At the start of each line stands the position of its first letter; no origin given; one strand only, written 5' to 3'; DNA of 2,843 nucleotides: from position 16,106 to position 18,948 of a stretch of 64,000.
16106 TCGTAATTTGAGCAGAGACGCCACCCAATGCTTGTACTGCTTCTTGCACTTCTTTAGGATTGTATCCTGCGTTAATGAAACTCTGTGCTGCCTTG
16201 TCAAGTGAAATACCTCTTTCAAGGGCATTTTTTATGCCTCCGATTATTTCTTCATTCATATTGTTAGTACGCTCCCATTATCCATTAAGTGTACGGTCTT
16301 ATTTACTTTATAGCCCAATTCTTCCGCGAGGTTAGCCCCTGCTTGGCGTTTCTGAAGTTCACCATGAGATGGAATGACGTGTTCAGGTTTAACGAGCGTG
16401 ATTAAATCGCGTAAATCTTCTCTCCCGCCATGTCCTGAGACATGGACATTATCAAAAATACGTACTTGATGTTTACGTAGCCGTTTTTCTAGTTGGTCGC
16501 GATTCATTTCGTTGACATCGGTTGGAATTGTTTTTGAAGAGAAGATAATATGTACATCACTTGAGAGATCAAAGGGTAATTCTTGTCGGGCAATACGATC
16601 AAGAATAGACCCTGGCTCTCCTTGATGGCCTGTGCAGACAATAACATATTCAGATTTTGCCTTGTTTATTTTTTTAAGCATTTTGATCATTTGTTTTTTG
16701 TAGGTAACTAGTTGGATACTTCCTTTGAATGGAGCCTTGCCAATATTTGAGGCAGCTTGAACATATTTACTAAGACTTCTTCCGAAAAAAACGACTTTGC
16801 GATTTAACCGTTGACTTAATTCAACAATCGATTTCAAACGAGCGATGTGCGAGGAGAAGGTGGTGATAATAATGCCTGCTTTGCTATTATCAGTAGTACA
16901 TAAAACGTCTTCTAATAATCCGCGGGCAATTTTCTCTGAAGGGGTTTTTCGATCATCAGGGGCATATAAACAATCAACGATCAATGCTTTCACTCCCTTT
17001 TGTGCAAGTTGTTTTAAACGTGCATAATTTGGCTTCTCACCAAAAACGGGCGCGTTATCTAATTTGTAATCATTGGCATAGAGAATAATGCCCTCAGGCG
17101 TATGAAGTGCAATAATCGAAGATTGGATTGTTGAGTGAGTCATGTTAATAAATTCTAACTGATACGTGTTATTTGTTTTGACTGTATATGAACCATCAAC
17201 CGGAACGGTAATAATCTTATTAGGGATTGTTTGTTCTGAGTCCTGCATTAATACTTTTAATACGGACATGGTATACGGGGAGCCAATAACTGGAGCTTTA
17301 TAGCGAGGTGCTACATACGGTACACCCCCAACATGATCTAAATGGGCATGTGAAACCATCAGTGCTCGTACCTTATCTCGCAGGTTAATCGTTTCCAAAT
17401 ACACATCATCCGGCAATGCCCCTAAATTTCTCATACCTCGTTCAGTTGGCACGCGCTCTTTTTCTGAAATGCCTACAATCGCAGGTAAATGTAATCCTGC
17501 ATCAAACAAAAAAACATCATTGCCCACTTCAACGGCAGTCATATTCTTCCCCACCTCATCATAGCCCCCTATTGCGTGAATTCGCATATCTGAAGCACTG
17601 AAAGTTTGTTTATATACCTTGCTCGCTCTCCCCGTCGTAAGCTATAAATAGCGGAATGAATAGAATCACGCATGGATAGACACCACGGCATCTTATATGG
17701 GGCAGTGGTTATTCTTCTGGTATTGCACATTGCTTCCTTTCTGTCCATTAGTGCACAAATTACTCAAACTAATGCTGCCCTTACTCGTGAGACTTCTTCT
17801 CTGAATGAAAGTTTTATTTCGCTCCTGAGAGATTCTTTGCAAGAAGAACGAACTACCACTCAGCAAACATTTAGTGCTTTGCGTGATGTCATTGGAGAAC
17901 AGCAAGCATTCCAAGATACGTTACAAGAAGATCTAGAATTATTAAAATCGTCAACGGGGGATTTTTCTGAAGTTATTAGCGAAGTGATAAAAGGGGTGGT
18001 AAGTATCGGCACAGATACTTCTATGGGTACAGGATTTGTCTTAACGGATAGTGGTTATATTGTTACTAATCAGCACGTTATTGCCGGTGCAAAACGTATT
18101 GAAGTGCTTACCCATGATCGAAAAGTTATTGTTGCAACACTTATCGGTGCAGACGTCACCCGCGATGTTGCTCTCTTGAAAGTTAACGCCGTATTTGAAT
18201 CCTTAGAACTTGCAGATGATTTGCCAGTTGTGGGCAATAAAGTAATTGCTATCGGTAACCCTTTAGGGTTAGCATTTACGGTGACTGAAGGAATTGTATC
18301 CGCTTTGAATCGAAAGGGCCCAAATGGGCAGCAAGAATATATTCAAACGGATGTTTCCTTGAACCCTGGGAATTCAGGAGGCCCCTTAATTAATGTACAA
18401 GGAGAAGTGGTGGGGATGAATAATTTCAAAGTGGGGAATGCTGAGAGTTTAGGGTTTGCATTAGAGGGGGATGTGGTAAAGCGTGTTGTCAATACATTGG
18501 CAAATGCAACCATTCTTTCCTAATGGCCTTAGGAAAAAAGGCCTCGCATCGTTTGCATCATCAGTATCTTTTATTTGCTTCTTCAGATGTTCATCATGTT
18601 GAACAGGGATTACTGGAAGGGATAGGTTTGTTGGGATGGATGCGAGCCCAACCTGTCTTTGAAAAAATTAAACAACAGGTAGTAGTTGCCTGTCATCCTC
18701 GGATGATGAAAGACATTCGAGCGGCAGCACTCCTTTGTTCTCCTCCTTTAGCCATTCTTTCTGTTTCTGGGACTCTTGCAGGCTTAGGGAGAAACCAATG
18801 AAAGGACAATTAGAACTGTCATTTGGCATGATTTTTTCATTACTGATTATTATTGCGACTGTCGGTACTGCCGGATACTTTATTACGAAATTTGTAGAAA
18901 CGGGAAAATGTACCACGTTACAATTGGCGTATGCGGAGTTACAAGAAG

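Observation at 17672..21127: Six-gene translationally coupled operon: HtrA-like protease, small His-rich protein and four prepilin-like proteins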

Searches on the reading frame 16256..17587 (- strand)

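Call 3: search_protein_families(library=pfam, proteins=[window:16256-17587:-], max_evalue=1)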
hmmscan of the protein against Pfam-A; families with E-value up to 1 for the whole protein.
window:16256-17587:- (443 aa): 6 families
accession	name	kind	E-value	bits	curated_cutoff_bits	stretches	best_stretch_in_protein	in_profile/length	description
PF22505.1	RNase_J_b_CASP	-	9.2e-25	87.3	27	1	239-363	4-121/126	Ribonuclease J, beta-CASP domain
PF07521.17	RMMBL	-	1.3e-11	44.7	21.6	1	376-428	7-60/63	Zn-dependent metallo-hydrolase RNA specificity domain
PF00753.33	Lactamase_B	-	1.6e-10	41.7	22.7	1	12-173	4-141/196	Metallo-beta-lactamase superfamily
PF12706.13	Lactamase_B_2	-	7.9e-07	29.3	27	1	71-155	27-116/200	Beta-lactamase superfamily domain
PF02112.21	PDEase_II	-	0.0012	18.5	23.7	1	64-111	74-129/340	cAMP phosphodiesterases class-II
PF07522.19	DRMBL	-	0.15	12.7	22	1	298-406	27-102/108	DNA repair metallo-beta-lactamase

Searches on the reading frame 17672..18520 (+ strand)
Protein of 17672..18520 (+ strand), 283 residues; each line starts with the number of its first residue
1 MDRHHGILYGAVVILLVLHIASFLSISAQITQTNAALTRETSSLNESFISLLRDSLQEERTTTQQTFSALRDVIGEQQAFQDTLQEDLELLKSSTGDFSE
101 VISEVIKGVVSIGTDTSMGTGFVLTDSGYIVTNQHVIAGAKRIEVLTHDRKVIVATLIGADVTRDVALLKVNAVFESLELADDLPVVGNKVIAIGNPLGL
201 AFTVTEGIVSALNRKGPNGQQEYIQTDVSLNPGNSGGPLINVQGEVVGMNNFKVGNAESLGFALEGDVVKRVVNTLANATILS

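Call 3: search_protein_families(library=pfam, proteins=[window:17672-18520:+], max_evalue=1)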
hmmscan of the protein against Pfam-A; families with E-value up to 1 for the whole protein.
window:17672-18520:+ (283 aa): 7 families
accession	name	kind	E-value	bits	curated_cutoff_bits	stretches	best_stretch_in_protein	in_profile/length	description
PF13365.12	Trypsin_2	-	1.4e-33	117.1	27.6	1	119-249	1-144/144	Trypsin-like peptidase domain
PF00089.32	Trypsin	-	8.4e-15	55.6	20.6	1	111-259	19-204/220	Trypsin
PF00949.27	Peptidase_S7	-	0.08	13.3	20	1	222-249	85-112/131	Peptidase S7, Flavivirus NS3 serine protease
PF04102.17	SlyX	-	0.16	13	30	1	56-97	8-49/67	SlyX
PF02907.21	Peptidase_S29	-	0.16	12.1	25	1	213-250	88-125/149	Hepatitis C virus NS3 protease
PF10459.15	Peptidase_S46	-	0.16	11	22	1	228-260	628-658/698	Peptidase S46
PF01732.22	Mycop_pep_DUF31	-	0.31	11.1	27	0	222-251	316-345/346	Mycoplasma peptidase (DUF31)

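Call 26: search_protein_families(library=ncbifam, proteins=[window:17672-18520:+], max_evalue=1)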
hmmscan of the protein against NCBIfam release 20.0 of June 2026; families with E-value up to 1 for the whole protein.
window:17672-18520:+ (283 aa): 15 families
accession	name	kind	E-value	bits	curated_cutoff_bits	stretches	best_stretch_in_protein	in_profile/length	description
TIGR02037.1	degP_htrA_DO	subfamily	1.6e-53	182.2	416.2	1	115-278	58-229/434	Do family serine endopeptidase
NF041521.1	HhoA_HhoB_HtrA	equivalog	1.2e-41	143.1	450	1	116-278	56-225/335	HhoA/HhoB/HtrA family serine endopeptidase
NF047968.1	SerProtHtrA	equivalog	5.9e-40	137.7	470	1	115-276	85-256/357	serine protease HtrA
NF008147.1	PRK10898.1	equivalog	2.4e-35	122.3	408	1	116-276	77-247/352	outer membrane-stress sensor serine endopeptidase DegS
TIGR02038.1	protease_degS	equivalog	2.9e-34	118.7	422.95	1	117-273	78-243/351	outer membrane-stress sensor serine endopeptidase DegS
NF050055.1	SerProtHtrAMycob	equivalog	4.9e-33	114.8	800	1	92-277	198-407/502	serine protease HtrA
NF007526.1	PRK10139.1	equivalog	7.8e-32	110.5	756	1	118-276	92-259/456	serine endoprotease DegQ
NF008189.1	PRK10942.1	equivalog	1.5e-31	109.4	720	1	115-276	111-281/477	serine endoprotease DegP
NF053637.1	SerProtHtrAspr2045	equivalog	1.5e-30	106.4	650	1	12-277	12-283/394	serine protease HtrA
NF040960.1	MamE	equivalog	1.5e-26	93.2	800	1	116-273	121-290/659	magnetosome formation protease MamE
NF033740.0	MarP_fam_protase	equivalog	1.7e-26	93.1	250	1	2-279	94-380/390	MarP family serine protease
NF040961.1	MamO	equivalog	6.3e-14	51.2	800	1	92-270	69-261/648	magnetosome protein MamO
NF033885.1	conj_TraP_IncI1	equivalog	0.014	15.1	135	1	7-102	16-116/217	conjugal transfer protein TraP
NF005411.0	PRK06975.1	equivalog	0.035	12.4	414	1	7-89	328-412/660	fused uroporphyrinogen-III synthase HemD/membrane protein HemX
TIGR00055.1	uppS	equivalog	0.1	12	109.55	1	46-102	67-122/228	polyprenyl diphosphate synthase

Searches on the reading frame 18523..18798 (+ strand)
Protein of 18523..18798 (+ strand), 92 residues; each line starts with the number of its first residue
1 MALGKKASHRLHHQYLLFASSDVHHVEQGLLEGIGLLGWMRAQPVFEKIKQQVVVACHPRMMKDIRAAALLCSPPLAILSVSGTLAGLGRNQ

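Call 3: search_protein_families(library=pfam, proteins=[window:18523-18798:+], max_evalue=1)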
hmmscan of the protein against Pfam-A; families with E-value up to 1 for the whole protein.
window:18523-18798:+ (92 aa): 0 families

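Call 19: search_solved_structures(query=A1, max_evalue=10, show_alignments=2)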
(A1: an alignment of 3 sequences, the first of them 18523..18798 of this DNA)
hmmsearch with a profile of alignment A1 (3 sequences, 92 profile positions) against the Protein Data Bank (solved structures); distinct sequences matched with E-value up to 10: 5.
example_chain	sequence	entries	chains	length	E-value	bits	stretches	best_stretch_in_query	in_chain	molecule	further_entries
3wz0_C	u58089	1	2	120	7.8e-05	26.2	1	8-91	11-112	Ribonuclease P protein component 2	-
2av5_A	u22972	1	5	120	0.0052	20.3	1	7-91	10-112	Ribonuclease P protein component 2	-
10cy_C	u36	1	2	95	0.035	17.7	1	11-84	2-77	Pop5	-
6k0a_A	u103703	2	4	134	0.065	16.8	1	18-86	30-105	Ribonuclease P protein component 2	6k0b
4ozj_A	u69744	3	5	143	1.1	12.8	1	52-83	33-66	Nitrogen regulatory protein P-II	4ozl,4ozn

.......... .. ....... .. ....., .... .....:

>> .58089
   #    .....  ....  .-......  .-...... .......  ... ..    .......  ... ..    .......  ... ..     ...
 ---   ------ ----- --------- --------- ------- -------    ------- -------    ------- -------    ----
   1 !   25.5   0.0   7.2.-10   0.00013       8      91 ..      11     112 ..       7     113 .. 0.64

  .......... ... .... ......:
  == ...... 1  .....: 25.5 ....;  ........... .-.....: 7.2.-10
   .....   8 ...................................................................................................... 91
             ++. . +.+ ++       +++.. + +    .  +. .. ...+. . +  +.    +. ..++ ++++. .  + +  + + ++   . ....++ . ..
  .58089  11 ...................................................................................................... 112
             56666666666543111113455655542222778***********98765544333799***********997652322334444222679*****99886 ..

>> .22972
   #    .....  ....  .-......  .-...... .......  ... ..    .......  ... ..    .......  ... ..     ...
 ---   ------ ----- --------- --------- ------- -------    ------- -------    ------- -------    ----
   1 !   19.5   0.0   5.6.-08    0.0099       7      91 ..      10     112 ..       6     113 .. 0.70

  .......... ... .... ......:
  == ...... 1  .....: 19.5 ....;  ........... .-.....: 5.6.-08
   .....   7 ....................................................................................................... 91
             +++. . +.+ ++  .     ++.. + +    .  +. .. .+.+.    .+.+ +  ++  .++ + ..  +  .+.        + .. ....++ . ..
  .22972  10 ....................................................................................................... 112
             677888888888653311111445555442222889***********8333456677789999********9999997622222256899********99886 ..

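Call 20: search_protein_families(library=pfam, alignment_id=A1, max_evalue=10)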
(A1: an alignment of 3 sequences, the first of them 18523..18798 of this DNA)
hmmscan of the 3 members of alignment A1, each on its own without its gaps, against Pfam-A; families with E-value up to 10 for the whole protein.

A. member 1, window:18523-18798:+ (92 aa): 0 families

B. families by the number of members that match (of 3 scanned): 1 family
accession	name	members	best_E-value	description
PF01900.24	RNase_P_Rpp14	1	0.14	Rpp14/Pop5 family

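Call 26: search_protein_families(library=ncbifam, proteins=[window:18523-18798:+], max_evalue=1)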
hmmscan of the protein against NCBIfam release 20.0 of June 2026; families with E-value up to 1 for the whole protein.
window:18523-18798:+ (92 aa): 0 families

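Call 87: search_solved_structures(query=A9, max_evalue=1, show_alignments=1)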
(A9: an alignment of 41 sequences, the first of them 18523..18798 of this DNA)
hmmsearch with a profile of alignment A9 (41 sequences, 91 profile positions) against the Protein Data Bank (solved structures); distinct sequences matched with E-value up to 1: 6.
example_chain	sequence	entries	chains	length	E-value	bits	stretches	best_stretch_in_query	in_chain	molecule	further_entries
3wz0_C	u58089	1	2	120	8.2e-10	42.3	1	6-91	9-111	Ribonuclease P protein component 2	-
2av5_A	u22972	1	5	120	4.7e-08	36.6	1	6-91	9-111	Ribonuclease P protein component 2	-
6k0a_A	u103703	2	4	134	2.5e-07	34.3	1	3-87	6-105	Ribonuclease P protein component 2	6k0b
2czv_C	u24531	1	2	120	0.0001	25.9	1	5-91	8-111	Ribonuclease P protein component 2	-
10cy_C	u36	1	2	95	0.00046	23.8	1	11-87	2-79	Pop5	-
6ner_A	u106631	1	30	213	0.24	15.2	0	40-75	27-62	BMC-H tandem fusion protein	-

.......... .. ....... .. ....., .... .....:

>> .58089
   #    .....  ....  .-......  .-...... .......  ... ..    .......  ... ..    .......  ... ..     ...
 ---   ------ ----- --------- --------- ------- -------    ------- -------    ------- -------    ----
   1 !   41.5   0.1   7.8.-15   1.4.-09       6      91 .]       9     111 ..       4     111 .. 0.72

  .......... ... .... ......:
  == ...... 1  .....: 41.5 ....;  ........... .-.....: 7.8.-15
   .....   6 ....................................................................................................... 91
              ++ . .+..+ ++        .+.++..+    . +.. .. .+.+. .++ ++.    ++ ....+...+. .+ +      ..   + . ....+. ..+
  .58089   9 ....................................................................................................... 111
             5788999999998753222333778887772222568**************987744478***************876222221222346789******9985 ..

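Call 88: search_protein_families(library=pfam, alignment_id=A9, max_evalue=1)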
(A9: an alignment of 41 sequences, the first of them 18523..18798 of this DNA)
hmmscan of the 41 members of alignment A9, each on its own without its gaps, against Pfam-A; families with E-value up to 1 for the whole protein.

A. member 1, window:18523-18798:+ (92 aa): 0 families

B. families by the number of members that match (of 41 scanned): 18 families
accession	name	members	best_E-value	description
PF01900.24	RNase_P_Rpp14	37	4.7e-06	Rpp14/Pop5 family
PF18923.6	DUF5673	3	0.043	Domain of unknown function (DUF5673)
PF20976.2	Pop8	2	0.07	Ribonucleases P/MRP protein subunit Pop8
PF05190.23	MutS_IV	1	0.016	MutS family domain IV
PF00936.24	BMC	1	0.017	BMC domain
PF16450.11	Prot_ATP_ID_OB_C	1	0.022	Proteasomal ATPase OB C-terminal domain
PF03439.18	Spt5-NGN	1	0.025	Early transcription elongation factor of RNA pol II, NGN section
PF20391.3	DUF6686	1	0.046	Family of unknown function (DUF6686)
PF17785.7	PUA_3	1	0.066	PUA-like domain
PF05727.16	UPF0228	1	0.073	Uncharacterised protein family (UPF0228)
PF24668.1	KH_Vigilin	1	0.092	Vigilin KH domain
PF10495.14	PACT_coil_coil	1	0.11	Pericentrin-AKAP-450 domain of centrosomal targeting protein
PF12529.13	Xylo_C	1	0.13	Xylosyltransferase C terminal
PF24471.1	KH_DEAH11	1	0.13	DEAH11-like, KH-domain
PF21517.3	HTH_Tnp_Tc3_2_like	1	0.14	Transposable element Tc3 transposase, HTH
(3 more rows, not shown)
